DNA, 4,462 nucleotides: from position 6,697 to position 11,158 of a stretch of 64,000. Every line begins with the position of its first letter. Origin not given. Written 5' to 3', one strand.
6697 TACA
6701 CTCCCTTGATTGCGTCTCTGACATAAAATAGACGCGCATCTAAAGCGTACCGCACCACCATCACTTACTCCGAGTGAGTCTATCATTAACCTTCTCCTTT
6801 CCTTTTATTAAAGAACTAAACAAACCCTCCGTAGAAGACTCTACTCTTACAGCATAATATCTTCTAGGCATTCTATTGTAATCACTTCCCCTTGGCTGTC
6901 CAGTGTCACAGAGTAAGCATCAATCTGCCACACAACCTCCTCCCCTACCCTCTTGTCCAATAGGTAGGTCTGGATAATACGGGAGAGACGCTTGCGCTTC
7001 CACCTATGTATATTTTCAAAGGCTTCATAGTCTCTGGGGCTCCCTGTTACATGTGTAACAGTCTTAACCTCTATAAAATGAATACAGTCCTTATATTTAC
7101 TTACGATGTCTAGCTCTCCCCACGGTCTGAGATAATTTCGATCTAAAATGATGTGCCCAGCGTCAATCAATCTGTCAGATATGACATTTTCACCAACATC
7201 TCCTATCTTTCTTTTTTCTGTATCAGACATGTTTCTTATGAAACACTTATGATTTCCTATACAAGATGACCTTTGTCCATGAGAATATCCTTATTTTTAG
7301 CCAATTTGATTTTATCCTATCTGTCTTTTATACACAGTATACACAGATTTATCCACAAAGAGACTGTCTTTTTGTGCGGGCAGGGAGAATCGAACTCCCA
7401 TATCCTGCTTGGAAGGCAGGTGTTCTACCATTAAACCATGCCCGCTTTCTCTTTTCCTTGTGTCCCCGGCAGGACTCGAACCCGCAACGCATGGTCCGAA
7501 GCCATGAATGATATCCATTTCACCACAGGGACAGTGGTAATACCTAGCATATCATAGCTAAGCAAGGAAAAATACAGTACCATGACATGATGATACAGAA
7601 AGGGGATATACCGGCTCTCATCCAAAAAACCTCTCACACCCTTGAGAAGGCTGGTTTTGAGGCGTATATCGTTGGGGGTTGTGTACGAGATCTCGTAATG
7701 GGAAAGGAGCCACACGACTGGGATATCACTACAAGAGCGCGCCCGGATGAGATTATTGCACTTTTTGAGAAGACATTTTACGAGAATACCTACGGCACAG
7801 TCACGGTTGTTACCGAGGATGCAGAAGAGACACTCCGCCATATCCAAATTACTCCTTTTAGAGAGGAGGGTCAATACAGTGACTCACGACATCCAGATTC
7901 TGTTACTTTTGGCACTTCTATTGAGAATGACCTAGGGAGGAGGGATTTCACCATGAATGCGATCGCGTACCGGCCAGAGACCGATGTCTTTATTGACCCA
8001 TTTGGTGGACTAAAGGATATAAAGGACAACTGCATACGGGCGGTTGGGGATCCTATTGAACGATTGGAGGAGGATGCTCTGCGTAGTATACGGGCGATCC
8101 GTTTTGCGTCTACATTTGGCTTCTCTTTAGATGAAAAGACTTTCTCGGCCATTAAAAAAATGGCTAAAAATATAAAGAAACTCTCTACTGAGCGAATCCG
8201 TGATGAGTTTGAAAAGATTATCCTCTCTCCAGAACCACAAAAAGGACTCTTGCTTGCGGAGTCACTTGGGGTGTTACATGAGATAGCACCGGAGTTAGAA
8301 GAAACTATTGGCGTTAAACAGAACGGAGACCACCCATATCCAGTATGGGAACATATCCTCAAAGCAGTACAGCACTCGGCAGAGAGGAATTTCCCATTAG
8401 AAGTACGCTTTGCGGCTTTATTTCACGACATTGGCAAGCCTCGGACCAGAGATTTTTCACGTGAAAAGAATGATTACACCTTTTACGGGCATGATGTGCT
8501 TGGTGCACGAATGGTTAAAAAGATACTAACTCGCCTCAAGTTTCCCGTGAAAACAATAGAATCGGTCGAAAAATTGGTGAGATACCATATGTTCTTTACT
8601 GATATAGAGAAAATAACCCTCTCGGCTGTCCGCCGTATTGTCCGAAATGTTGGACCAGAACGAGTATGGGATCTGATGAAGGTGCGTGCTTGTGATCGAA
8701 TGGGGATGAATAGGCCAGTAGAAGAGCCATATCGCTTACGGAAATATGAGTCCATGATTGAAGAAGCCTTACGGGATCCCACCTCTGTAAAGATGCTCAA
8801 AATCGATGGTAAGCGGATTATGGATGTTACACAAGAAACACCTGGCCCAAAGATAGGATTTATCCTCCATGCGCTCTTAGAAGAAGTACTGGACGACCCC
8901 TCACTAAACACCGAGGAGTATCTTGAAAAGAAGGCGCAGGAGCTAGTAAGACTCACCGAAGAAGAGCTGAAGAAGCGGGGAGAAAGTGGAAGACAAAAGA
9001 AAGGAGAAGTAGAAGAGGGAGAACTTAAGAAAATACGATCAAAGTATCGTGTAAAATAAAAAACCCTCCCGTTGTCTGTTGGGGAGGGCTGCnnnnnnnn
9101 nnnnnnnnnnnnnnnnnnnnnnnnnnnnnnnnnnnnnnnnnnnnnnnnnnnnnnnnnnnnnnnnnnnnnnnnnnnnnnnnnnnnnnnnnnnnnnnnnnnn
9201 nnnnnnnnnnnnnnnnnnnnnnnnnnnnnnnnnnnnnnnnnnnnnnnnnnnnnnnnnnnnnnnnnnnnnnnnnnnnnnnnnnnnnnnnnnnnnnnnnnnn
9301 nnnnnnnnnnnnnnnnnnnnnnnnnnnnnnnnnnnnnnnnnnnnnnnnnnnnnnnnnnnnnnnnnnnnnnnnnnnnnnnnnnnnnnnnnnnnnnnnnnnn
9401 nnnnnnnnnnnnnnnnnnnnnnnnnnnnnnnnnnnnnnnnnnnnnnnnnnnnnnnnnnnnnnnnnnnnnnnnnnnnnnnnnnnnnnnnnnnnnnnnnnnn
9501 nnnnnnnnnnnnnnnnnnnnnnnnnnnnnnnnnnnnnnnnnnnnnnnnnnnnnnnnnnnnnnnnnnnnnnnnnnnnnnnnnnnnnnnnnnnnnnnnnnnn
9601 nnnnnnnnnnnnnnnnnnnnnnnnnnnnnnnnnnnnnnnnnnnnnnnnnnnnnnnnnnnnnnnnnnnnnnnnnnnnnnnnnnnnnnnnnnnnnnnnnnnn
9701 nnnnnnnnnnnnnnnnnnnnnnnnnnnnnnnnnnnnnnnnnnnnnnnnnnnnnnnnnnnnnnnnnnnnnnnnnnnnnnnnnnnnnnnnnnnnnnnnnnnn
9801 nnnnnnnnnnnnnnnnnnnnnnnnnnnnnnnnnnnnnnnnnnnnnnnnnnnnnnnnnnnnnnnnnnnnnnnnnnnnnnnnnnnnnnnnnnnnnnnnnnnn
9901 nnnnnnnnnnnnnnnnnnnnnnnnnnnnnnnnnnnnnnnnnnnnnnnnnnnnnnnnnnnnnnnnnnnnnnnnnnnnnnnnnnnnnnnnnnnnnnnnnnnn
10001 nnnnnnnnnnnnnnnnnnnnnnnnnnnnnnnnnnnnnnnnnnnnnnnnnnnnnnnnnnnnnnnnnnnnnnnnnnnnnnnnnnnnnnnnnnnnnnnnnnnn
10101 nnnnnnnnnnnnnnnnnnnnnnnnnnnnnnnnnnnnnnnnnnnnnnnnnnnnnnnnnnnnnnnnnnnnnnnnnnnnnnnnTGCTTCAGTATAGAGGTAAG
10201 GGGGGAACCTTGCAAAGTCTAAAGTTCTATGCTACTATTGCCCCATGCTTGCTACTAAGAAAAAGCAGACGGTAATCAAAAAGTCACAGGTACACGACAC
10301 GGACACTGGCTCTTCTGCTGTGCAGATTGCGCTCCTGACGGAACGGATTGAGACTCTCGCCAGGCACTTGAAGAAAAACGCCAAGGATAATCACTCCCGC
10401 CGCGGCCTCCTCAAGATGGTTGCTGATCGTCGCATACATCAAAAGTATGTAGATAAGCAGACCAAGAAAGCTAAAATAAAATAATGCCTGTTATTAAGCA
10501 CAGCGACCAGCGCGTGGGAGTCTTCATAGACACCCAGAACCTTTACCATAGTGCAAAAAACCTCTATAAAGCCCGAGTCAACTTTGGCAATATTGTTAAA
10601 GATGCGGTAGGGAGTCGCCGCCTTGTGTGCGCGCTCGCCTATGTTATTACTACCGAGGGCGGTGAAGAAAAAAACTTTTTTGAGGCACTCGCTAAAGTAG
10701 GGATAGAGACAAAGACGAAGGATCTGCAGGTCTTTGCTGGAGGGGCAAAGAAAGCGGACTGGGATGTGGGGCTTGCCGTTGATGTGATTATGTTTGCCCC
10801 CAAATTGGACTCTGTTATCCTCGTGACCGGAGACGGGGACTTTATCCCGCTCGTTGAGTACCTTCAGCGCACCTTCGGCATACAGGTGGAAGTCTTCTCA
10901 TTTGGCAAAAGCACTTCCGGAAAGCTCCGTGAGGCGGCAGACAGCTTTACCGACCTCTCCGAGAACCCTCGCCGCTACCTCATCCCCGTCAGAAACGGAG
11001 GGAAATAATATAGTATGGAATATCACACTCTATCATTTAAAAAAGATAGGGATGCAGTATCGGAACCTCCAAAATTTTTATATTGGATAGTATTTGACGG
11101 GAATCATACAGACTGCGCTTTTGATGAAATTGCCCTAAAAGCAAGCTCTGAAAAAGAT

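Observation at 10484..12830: Low-GC three-gene islet with an ADP-ribosylglycohydrolase, inserted with a NYN-domain gene between rpsO and pnp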

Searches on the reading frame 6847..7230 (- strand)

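Call 3: search_protein_families(library=pfam, proteins=[window:6847-7230:-], max_evalue=0.1)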
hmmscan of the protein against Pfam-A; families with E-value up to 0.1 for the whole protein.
window:6847-7230:- (127 aa): 2 families
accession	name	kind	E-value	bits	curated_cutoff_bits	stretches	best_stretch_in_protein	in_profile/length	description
PF02021.23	UPF0102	-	7.1e-13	49.2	23.6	1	13-94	1-72/80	Uncharacterised protein family UPF0102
PF08378.17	NERD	-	0.016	16.2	22.1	1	10-90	2-86/111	Nuclease-related domain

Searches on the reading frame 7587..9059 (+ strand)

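Call 3: search_protein_families(library=pfam, proteins=[window:7587-9059:+], max_evalue=0.1)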
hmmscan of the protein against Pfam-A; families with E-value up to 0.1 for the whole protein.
window:7587-9059:+ (490 aa): 5 families
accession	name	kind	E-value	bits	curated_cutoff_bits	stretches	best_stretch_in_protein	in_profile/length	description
PF01743.26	PolyA_pol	-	2.4e-35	122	23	1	26-151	1-126/126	Poly A polymerase head domain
PF12627.12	PolyA_pol_RNAbd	-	2e-19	69.5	22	1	178-239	1-62/64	Probable RNA and SrmB- binding site of polymerase A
PF01966.28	HD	-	1.2e-13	51.9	22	1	248-345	3-102/116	HD domain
PF13735.12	tRNA_NucTran2_2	-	2.8e-07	31.1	27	1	309-449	23-148/149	tRNA nucleotidyltransferase domain 2 putative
PF10706.15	Aminoglyc_resit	-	0.042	14.4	21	1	16-92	6-86/149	Aminoglycoside-2''-adenylyltransferase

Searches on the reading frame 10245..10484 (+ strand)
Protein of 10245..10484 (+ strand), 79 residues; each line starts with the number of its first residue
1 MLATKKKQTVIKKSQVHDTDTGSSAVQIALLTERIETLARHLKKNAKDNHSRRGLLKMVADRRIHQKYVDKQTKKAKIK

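Call 3: search_protein_families(library=pfam, proteins=[window:10245-10484:+], max_evalue=0.1)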
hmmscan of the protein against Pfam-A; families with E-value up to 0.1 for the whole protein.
window:10245-10484:+ (79 aa): 2 families
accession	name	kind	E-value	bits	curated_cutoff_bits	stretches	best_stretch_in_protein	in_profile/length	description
PF00312.27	Ribosomal_S15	-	2.7e-23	82.3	31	1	7-73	1-67/81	Ribosomal protein S15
PF14912.11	THEG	-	0.027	15.3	27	1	24-55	5-35/58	Testicular haploid expressed repeat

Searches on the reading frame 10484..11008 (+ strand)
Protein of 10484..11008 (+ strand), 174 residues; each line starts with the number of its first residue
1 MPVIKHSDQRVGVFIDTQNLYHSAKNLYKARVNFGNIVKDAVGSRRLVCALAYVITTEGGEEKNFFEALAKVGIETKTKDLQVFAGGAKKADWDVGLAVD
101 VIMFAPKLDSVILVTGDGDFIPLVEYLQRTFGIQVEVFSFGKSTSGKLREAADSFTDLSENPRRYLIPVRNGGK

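Call 3: search_protein_families(library=pfam, proteins=[window:10484-11008:+], max_evalue=0.1)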
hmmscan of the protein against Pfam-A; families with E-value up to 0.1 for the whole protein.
window:10484-11008:+ (174 aa): 1 family
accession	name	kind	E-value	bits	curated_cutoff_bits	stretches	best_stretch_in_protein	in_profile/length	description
PF01936.24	NYN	-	2.6e-33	116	24.2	1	10-158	1-144/145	NYN domain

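Call 4: search_protein_families(library=padloc, proteins=[window:10484-11008:+], max_evalue=1)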
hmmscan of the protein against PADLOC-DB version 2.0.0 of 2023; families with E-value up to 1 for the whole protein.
window:10484-11008:+ (174 aa): 3 families
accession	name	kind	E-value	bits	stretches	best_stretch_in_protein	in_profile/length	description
PDLC01154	NYN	-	3.6e-13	47.6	1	61-158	199-295/310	"LabA-like protein, NYN family nuclease"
PDLC04163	HEC-09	-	0.00011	20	1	93-160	106-176/203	-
PDLC01068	CARF_PIN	-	0.0031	14.8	1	57-153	229-319/373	CARF+PIN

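Call 6: search_protein_families(library=phrogs, proteins=[window:10484-11008:+], max_evalue=1)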
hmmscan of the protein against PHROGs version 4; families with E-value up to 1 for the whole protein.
window:10484-11008:+ (174 aa): 4 families
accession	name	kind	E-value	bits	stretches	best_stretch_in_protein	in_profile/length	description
phrog_5783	-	unknown function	3.8e-06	27.6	1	87-154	150-216/246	-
phrog_37744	-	unknown function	0.011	16.3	1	75-156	60-141/248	-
phrog_21480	-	unknown function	0.11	12.7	1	85-145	139-201/323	-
phrog_32545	-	unknown function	0.26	12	1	90-124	109-143/186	-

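Call 7: search_protein_families(library=ncbifam, proteins=[window:10484-11008:+], max_evalue=1)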
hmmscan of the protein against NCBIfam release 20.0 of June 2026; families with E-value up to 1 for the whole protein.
window:10484-11008:+ (174 aa): 1 family
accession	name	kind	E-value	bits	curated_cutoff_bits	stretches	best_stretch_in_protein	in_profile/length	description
TIGR00288.1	TIGR00288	hypoth_equivalog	0.00031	20.6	178.45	1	88-156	84-153/160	TIGR00288 family NYN domain-containing protein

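Call 64: find_encoding_contigs(protein=window:10484-11008:+, flank=3500, max_places=10)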
Protein window:10484-11008:+ (174 aa): 22 contigs read that carry it; 10 places shown.
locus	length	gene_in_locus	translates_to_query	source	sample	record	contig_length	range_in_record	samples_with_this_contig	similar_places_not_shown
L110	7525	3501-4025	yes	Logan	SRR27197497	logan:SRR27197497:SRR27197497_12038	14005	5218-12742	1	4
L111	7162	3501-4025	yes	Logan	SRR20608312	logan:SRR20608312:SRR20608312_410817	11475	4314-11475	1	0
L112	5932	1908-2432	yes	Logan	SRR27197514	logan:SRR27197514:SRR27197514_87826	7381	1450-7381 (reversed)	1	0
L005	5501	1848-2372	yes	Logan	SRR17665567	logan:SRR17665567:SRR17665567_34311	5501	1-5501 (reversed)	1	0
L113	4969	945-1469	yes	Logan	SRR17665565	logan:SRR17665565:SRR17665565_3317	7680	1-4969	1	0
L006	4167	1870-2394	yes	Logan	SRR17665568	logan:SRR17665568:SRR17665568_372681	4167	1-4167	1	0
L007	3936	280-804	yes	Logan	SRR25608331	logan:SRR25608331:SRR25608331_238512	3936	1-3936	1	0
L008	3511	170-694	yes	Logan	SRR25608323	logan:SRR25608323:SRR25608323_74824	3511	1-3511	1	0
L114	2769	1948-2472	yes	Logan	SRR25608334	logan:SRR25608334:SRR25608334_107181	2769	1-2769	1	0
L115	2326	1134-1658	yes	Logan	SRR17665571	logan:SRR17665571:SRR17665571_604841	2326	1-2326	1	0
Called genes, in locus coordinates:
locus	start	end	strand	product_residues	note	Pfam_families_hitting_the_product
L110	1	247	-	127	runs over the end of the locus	PF02021:UPF0102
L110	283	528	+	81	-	-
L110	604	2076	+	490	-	PF01743:PolyA_pol, PF12627:PolyA_pol_RNAbd, PF01966:HD, PF13735:tRNA_NucTran2_2 (weak)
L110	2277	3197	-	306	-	PF02899:Phage_int_SAM_1, PF13102:Phage_int_SAM_5 (weak), PF13495:Phage_int_SAM_4 (weak), PF00589:Phage_integrase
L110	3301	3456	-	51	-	-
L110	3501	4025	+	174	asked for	PF01936:NYN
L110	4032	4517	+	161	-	-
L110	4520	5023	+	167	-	-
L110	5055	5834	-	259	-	PF03747:ADP_ribosyl_GH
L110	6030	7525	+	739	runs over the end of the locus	PF01138:RNase_PH, PF00013:KH_1, PF23052:KH_N4BP1_2nd (weak), PF00575:S1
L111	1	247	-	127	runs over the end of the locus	PF02021:UPF0102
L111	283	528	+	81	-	-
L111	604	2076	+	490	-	PF01743:PolyA_pol, PF12627:PolyA_pol_RNAbd, PF01966:HD, PF13735:tRNA_NucTran2_2 (weak)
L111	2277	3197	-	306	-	PF02899:Phage_int_SAM_1, PF13102:Phage_int_SAM_5 (weak), PF13495:Phage_int_SAM_4 (weak), PF00589:Phage_integrase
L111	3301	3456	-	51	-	-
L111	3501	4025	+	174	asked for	PF01936:NYN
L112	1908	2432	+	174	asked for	PF01936:NYN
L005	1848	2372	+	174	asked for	PF01936:NYN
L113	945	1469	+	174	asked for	PF01936:NYN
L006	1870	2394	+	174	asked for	PF01936:NYN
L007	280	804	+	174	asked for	PF01936:NYN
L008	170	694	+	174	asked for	PF01936:NYN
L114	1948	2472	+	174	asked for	PF01936:NYN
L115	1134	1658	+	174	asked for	PF01936:NYN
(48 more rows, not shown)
